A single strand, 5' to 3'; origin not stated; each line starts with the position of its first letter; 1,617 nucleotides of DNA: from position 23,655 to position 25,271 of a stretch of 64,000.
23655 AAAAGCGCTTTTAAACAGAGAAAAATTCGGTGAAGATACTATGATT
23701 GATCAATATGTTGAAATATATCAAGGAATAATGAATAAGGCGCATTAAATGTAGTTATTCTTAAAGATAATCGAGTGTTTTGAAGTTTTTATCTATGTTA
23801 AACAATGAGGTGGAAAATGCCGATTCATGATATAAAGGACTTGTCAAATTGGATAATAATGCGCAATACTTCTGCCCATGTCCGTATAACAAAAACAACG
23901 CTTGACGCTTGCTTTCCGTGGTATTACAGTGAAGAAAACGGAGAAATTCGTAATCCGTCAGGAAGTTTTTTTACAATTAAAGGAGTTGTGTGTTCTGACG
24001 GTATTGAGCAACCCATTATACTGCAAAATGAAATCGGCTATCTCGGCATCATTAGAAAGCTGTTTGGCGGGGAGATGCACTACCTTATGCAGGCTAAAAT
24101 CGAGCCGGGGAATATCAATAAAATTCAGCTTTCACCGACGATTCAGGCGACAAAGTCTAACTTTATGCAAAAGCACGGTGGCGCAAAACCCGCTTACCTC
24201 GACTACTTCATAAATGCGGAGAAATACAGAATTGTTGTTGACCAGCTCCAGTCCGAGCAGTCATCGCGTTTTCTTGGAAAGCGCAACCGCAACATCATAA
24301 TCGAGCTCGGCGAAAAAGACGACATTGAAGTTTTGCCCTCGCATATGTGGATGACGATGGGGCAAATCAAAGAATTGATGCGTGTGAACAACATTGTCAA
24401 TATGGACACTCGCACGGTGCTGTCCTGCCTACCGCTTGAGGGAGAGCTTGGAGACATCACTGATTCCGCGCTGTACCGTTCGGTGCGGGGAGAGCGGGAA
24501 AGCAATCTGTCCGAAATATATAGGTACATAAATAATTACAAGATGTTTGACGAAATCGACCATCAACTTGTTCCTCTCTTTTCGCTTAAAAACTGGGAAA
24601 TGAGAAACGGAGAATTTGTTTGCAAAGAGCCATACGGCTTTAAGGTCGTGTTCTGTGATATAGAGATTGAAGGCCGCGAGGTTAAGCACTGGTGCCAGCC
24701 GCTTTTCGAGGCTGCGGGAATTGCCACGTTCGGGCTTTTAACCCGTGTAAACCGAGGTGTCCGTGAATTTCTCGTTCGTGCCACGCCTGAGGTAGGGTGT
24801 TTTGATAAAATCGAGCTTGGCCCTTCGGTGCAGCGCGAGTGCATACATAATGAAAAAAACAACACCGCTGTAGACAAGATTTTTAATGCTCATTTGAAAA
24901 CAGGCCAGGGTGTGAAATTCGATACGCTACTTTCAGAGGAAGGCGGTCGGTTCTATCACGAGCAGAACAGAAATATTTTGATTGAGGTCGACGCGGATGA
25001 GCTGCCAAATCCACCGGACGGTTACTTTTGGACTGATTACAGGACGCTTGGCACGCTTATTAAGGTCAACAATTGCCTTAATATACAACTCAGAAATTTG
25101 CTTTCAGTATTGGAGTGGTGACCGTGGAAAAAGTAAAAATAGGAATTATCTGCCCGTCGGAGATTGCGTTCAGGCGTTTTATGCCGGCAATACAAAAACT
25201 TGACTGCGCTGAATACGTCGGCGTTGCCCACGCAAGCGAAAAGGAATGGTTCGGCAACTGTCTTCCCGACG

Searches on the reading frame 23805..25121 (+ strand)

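Call 77: search_protein_families(library=pfam, proteins=[window:23805-25121:+], max_evalue=0.001)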
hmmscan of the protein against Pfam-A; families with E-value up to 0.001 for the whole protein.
window:23805-25121:+ (438 aa): 1 family
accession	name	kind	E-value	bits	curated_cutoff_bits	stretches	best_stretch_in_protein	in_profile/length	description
PF03559.20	Hexose_dehydrat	-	3.4e-119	396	25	2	12-209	3-203/203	NDP-hexose 2,3-dehydratase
